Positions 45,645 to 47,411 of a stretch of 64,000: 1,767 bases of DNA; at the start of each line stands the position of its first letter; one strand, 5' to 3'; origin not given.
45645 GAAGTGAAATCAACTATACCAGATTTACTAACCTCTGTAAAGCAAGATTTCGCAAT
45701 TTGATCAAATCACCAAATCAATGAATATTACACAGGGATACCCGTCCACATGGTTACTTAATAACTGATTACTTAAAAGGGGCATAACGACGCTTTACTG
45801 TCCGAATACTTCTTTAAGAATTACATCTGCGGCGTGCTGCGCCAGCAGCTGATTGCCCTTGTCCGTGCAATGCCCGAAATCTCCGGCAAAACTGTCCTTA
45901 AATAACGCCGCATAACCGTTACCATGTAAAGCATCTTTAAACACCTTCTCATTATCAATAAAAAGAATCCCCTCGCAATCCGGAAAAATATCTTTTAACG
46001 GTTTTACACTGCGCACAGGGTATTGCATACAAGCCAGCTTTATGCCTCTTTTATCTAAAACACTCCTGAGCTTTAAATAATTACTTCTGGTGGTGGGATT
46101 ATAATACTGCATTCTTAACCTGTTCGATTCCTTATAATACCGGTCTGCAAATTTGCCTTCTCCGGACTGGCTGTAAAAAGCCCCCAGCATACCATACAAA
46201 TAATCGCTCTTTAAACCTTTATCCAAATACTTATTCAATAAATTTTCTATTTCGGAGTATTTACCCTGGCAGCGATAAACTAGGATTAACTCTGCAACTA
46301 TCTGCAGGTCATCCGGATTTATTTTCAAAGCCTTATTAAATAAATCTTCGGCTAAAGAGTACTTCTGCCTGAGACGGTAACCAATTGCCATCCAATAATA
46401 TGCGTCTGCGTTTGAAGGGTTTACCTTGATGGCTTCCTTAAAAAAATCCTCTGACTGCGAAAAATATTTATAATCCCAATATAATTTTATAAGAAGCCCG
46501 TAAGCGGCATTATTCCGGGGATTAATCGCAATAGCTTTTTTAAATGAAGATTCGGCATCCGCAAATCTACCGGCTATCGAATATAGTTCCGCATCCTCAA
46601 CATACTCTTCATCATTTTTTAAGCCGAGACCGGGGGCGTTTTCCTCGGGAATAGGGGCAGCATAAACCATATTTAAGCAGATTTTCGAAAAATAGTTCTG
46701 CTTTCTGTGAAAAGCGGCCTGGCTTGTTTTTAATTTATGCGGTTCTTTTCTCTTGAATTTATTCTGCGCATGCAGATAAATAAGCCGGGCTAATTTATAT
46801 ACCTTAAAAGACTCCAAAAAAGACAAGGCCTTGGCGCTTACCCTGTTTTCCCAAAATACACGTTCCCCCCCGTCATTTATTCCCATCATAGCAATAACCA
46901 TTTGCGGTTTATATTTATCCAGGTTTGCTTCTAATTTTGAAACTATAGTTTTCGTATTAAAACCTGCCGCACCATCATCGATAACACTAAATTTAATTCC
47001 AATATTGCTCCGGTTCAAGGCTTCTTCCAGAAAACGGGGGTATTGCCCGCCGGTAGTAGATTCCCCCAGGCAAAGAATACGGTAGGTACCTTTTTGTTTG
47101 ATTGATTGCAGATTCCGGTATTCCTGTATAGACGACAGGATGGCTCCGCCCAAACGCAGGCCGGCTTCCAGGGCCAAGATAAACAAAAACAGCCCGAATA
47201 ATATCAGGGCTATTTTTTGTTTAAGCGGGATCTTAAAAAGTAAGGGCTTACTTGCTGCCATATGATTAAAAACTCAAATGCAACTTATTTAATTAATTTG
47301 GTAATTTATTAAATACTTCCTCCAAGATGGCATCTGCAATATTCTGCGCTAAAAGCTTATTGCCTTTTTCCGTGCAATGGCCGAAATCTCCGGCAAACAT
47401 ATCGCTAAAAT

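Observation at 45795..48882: Tandem paralogs of an SGNH hydrolase split by a TPR array, homogenised by a 237-bp identical segment and internal 102-105-bp repeats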

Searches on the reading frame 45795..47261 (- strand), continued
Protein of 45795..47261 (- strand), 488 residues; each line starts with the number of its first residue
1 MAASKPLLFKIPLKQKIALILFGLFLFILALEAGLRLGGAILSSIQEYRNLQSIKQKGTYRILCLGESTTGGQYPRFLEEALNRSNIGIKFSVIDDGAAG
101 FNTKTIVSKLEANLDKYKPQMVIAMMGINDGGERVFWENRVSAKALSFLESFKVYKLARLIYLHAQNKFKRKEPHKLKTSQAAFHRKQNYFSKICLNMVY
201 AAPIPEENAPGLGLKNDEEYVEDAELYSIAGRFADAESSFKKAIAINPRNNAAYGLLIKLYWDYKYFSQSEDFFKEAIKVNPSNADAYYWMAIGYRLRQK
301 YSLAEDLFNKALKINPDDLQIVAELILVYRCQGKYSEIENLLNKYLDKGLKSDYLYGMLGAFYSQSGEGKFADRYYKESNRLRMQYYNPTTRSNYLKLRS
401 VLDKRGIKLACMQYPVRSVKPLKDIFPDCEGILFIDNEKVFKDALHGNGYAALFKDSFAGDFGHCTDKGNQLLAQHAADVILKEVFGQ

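Call 39: find_encoding_contigs(protein=P0117, flank=8000, max_places=2)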
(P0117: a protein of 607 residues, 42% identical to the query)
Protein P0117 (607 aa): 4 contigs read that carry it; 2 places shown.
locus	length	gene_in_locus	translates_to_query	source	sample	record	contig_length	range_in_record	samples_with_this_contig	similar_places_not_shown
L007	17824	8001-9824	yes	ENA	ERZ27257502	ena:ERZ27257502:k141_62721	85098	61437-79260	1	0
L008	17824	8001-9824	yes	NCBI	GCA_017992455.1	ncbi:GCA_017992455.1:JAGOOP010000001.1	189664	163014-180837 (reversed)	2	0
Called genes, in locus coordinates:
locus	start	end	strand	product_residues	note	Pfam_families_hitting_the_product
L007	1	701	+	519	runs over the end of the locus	PF02142:MGS, PF01808:AICARFT_IMPCHas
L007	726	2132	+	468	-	PF08245:Mur_ligase_M, PF02875:Mur_ligase_C, PF27239:FOL3_C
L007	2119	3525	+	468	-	PF10396:TrmE_N, PF12631:MnmE_helical, PF00009:GTP_EFTU (faint), PF01926:MMR_HSR1, PF02421:FeoB_N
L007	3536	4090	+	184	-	PF01227:GTP_cyclohydroI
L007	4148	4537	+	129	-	-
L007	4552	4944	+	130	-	PF07238:PilZ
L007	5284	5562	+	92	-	-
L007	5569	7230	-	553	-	PF00501:AMP-binding, PF13193:AMP-binding_C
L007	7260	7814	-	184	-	PF01381:HTH_3 (weak), PF12844:HTH_19, PF07883:Cupin_2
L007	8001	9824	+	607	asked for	PF25182:NonGDSL (weak), PF13472:Lipase_GDSL_2 (weak), PF14559:TPR_19 (weak), PF13432:TPR_16, PF13424:TPR_12 (weak), PF14559:TPR_19 (weak), PF13432:TPR_16, PF14559:TPR_19, +18 more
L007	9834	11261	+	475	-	PF03062:MBOAT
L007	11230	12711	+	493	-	PF13432:TPR_16 (weak), PF14559:TPR_19 (weak), PF00515:TPR_1 (weak), PF07719:TPR_2, PF13424:TPR_12 (weak), PF13428:TPR_14 (weak), PF23914:TPR_CcmH_CycH (weak), PF14559:TPR_19, +12 more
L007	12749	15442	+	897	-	-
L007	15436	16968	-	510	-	PF13541:ChlI, PF01078:Mg_chelatase, PF07728:AAA_5 (weak), PF00493:MCM (weak), PF13335:Mg_chelatase_C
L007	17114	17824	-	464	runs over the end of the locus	PF13231:PMT_2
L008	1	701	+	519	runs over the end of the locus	PF02142:MGS, PF01808:AICARFT_IMPCHas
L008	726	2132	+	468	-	PF08245:Mur_ligase_M, PF02875:Mur_ligase_C, PF27239:FOL3_C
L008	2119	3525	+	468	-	PF10396:TrmE_N, PF12631:MnmE_helical, PF00009:GTP_EFTU (faint), PF01926:MMR_HSR1, PF02421:FeoB_N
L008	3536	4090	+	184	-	PF01227:GTP_cyclohydroI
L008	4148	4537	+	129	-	-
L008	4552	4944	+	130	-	PF07238:PilZ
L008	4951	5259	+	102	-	PF07238:PilZ (weak)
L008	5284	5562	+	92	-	-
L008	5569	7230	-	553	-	PF00501:AMP-binding, PF13193:AMP-binding_C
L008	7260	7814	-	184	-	PF01381:HTH_3 (weak), PF12844:HTH_19, PF07883:Cupin_2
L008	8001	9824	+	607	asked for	PF25182:NonGDSL (weak), PF13472:Lipase_GDSL_2 (weak), PF14559:TPR_19 (weak), PF13432:TPR_16, PF13424:TPR_12 (weak), PF14559:TPR_19 (weak), PF13432:TPR_16, PF14559:TPR_19, +18 more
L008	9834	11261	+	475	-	PF03062:MBOAT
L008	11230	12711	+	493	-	PF13432:TPR_16 (weak), PF14559:TPR_19 (weak), PF00515:TPR_1 (weak), PF07719:TPR_2, PF13424:TPR_12 (weak), PF13428:TPR_14 (weak), PF23914:TPR_CcmH_CycH (weak), PF14559:TPR_19, +12 more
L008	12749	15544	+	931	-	-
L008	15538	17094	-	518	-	PF13541:ChlI, PF01078:Mg_chelatase, PF07728:AAA_5 (weak), PF00493:MCM (weak), PF13335:Mg_chelatase_C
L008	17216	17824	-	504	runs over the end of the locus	PF13231:PMT_2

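Call 40: find_encoding_contigs(protein=P0076, flank=8000, max_places=2)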
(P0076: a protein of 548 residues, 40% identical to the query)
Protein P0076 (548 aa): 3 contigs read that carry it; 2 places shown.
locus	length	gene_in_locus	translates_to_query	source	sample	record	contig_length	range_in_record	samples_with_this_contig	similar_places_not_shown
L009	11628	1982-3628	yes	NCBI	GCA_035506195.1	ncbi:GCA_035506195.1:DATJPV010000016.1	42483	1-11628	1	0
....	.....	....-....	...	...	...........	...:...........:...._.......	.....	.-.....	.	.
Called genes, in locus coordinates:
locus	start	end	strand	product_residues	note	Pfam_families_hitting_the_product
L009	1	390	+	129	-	?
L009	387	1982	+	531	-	PF04311:DUF459 (weak), PF13472:Lipase_GDSL_2 (weak), PF23914:TPR_CcmH_CycH (weak), PF13414:TPR_11 (weak), PF13431:TPR_17 (weak), PF14559:TPR_19 (weak), PF00515:TPR_1 (weak), PF14559:TPR_19, +15 more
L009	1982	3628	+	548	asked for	PF25182:NonGDSL (weak), PF13472:Lipase_GDSL_2, PF24885:TPR_NPHP3, PF23914:TPR_CcmH_CycH, PF13424:TPR_12, PF00515:TPR_1, PF13432:TPR_16, PF14559:TPR_19, +29 more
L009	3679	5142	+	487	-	PF13472:Lipase_GDSL_2 (weak), PF07719:TPR_2 (weak), PF13424:TPR_12, PF23914:TPR_CcmH_CycH (weak), PF00515:TPR_1, PF13432:TPR_16, PF14559:TPR_19, PF00515:TPR_1, +15 more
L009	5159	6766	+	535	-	PF00501:AMP-binding, PF13193:AMP-binding_C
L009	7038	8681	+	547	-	PF13472:Lipase_GDSL_2, PF25063:ARM_TT21_C (weak), PF00515:TPR_1, PF13414:TPR_11, PF13432:TPR_16 (weak), PF14559:TPR_19 (weak), PF13432:TPR_16, PF14559:TPR_19, +20 more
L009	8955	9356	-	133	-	PF00072:Response_reg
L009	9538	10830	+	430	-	PF03349:Toluene_X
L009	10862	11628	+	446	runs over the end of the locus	PF07238:PilZ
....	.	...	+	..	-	?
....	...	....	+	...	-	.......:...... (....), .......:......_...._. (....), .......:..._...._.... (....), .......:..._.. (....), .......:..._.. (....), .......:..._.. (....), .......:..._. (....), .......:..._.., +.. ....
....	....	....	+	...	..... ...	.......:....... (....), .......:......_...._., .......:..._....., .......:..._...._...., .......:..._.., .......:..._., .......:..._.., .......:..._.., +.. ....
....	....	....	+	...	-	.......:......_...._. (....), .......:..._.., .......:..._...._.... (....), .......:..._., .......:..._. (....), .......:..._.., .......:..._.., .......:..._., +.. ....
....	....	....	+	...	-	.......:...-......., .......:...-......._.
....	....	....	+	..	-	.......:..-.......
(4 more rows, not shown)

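Call 61: list_cluster_members(proteins=[P0001, P0027])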
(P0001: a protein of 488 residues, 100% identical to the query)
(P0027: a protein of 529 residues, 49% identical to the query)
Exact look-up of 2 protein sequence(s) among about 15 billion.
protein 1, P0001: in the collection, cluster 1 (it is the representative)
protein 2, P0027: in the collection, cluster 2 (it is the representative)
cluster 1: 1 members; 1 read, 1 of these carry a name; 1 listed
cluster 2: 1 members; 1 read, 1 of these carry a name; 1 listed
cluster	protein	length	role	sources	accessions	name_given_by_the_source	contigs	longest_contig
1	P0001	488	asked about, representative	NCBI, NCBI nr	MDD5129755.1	MAG: tetratricopeptide repeat protein [Candidatus Omnitrophica bacterium] | tetratricopeptide repeat protein [Candidatus Omnitrophota bacterium]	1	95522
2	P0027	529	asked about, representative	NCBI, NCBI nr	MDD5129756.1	MAG: tetratricopeptide repeat protein [Candidatus Omnitrophica bacterium] | tetratricopeptide repeat protein [Candidatus Omnitrophota bacterium]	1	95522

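Call 77: find_related_loci(query=L007:9834-11258:+, collection=metagenome_contigs, flank=7000)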
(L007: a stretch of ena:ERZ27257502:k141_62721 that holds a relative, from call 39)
Query L007:9834-11258:+ (475 aa) in metagenome_contigs; peptide patterns used: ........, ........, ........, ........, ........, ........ (x = any residue, [..] = any of these).
600 stretches matched a pattern (row limit reached: there are more); 537 encode a relative of the query (tblastn E <= 1e-3); the best 80 are kept; 80 distinct loci.
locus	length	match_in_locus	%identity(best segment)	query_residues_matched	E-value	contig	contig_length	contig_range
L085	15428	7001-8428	56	1-475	5e-176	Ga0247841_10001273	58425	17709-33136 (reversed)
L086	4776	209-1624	55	1-475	6e-171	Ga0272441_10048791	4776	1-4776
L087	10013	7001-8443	54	1-475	1e-160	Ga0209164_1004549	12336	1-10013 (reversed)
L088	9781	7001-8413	53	1-475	3e-155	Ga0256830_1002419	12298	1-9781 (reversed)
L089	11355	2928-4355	50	1-475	4e-152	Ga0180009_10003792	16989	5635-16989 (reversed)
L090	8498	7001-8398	51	1-475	5e-154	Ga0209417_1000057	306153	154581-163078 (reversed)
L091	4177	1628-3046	49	1-475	1e-149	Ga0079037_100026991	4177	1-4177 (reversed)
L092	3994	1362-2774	50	1-475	2e-148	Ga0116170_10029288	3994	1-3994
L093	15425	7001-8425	68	1-475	0e+0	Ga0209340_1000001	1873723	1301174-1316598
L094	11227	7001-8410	54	1-475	5e-140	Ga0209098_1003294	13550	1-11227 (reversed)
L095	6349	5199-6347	59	1-383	2e-139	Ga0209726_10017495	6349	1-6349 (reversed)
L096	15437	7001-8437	48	1-475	7e-139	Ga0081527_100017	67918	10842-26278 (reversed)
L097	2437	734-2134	50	27-475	2e-146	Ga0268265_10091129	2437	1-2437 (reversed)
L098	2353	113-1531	48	1-475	3e-146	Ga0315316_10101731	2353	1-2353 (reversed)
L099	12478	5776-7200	48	1-475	8e-136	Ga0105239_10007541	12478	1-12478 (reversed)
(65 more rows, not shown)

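Call 82: search_protein_families(library=ncbifam, proteins=[window:45795-47261:-, L007:9834-11258:+], max_evalue=0.01)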
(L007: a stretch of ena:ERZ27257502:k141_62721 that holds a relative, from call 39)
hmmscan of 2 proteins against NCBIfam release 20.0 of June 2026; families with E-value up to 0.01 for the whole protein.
window:45795-47261:- (488 aa): 14 families
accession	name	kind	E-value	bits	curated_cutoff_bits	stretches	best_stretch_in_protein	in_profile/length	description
TIGR02917.1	PEP_TPR_lipo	equivalog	1.6e-11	42.9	312.2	1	221-379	469-627/899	XrtA/PEP-CTERM system TPR-repeat protein PrsT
TIGR02521.1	type_IV_pilW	equivalog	3.2e-11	43.2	154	2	271-321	51-101/234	type IV pilus biogenesis/stability protein PilW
NF040959.1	MamA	equivalog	5e-09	35.9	200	1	230-341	84-195/204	magnetosome protein MamA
NF009037.0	PRK12370.1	equivalog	3.1e-07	29.2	589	1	234-374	321-462/553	HilA/EilA family virulence transcriptional regulator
TIGR00990.1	3a0801s09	subfamily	4.7e-06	25.5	757.25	1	230-325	344-439/615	mitochondrial import receptor subunit TOM70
TIGR03939.1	PGA_TPR_OMP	equivalog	0.00017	20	366.65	0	279-360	80-161/800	poly-beta-1,6 N-acetyl-D-glucosamine export porin PgaA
NF008391.2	PRK11189.1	equivalog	0.00021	20.9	250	1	274-319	88-133/297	lipoprotein NlpI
NF053607.1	CHU_0125_OmpA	equivalog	0.00038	19.1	620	1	272-354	40-122/639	CHU_0125 family OmpA-like outer membrane integrity protein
NF007302.0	PRK09782.1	equivalog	0.00048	18.2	1223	1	229-331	591-692/990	phage receptor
NF033758.1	gliding_GltE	equivalog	0.00086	18.4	225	1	234-346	239-352/411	adventurous gliding motility TPR repeat lipoprotein GltE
NF033762.1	social_mot_Tgl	equivalog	0.0013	18.1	225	0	274-347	54-128/252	social motility TPR repeat lipoprotein Tgl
NF033920.0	C39_PA2778_fam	equivalog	0.0016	17.9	150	1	218-316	157-255/255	PA2778 family cysteine peptidase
NF047558.1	TPR_END_plus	domain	0.0088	16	32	0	287-321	1-35/56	TPR end-of-group domain-containing protein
TIGR02552.1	LcrH_SycD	equivalog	0.0088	15.8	104.8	0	230-318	31-119/136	SycD/LcrH family type III secretion system chaperone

L007:9834-11258:+ (475 aa): 1 family
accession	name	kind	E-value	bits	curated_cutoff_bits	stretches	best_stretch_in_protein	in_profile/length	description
TIGR04091.1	LTA_dltB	equivalog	1.2e-48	166.3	375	1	115-385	105-377/380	D-alanyl-lipoteichoic acid biosynthesis protein DltB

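Call 90: fold_search(model_id=the predicted structure, library=viral)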
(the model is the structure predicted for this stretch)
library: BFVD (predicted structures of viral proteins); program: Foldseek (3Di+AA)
matches with E <= 10: 543; with E <= 0.001: 23
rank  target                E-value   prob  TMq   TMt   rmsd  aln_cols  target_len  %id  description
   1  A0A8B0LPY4            8.9e-07  1.00  0.29  0.53  16.3       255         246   20  Tetratricopeptide repeat protein [uncultured archaeal virus]
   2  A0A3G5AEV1            2.6e-06  1.00  0.29  0.29   8.1       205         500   20  Uncharacterized protein [Hyperionvirus sp.]
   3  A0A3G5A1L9            1.7e-05  1.00  0.28  0.35  11.3       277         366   18  Tetratricopeptide repeat protein [Harvfovirus sp.]
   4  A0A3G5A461            9.4e-05  1.00  0.32  0.33  13.0       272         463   15  RING-type domain-containing protein [Harvfovirus sp.]
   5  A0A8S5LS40            9.9e-05  1.00  0.29  0.42  12.9       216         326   14  Chaperone protein [Siphoviridae sp. ctMAv2]
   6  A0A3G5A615            9.9e-05  1.00  0.27  0.31  13.5       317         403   14  Sel1 repeat family protein [Hyperionvirus sp.]
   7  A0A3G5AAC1            1.2e-04  1.00  0.30  0.33  12.0       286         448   18  UDP-N-acetylglucosamine--peptide N-acetylglucosaminyltransferase SPINDLY [Hyperionvirus sp.]
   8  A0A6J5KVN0            1.3e-04  1.00  0.26  0.30  12.1       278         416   14  Methyltransferase FkbM [uncultured Caudovirales phage]
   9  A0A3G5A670            2.4e-04  1.00  0.27  0.21  19.3       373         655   12  Uncharacterized protein [Harvfovirus sp.]
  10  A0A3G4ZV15            3.0e-04  1.00  0.24  0.37  13.4       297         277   14  Sel1 repeat family protein [Edafosvirus sp.]
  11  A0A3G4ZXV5            3.5e-04  1.00  0.31  0.38  15.5       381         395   12  Uncharacterized protein [Faunusvirus sp.]
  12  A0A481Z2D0            3.7e-04  1.00  0.29  0.32   7.8       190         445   16  Sel1 repeat protein [Mimivirus LCMiAC02]
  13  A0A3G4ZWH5            3.7e-04  1.00  0.31  0.35  12.1       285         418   15  Uncharacterized protein [Faunusvirus sp.]
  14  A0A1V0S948            4.7e-04  1.00  0.24  0.28  14.9       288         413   12  TPR repeat protein [Catovirus CTV1]
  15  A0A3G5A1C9            4.9e-04  1.00  0.23  0.29  16.1       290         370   13  Tetratricopeptide repeat protein [Harvfovirus sp.]
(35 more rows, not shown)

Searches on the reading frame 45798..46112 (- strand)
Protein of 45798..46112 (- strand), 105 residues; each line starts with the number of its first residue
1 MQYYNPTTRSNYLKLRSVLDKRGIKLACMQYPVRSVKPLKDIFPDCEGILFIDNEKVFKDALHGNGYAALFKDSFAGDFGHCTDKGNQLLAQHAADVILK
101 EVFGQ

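Call 67: search_protein_representatives(protein=window:45798-46112:-)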
Query: 105 residues. Proteins with E-value up to 0.001 (for the whole library): 2388; up to 1e-10: 1832; up to 1e-30: 135. The best 150 are listed.
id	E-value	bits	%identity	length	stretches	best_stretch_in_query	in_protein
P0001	6.6e-65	232.0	100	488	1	1-105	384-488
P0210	8.9e-38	144.8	63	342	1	1-104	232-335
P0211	3.2e-36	139.8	60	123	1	3-105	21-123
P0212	8.0e-36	138.5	60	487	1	1-103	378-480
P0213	1.2e-35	138.0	60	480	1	2-103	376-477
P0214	1.4e-35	137.7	60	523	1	2-103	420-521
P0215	1.6e-35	137.6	61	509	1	4-105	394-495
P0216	1.6e-35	137.5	59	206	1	2-102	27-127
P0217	1.9e-35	137.3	57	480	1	1-103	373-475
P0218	1.9e-35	137.3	61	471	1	2-103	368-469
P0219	3.5e-35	136.4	60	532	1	2-102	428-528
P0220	3.9e-35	136.3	60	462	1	4-104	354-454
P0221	9.0e-35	135.1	63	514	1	4-103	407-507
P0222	9.1e-35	135.1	59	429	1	2-104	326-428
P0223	1.1e-34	134.9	59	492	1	2-103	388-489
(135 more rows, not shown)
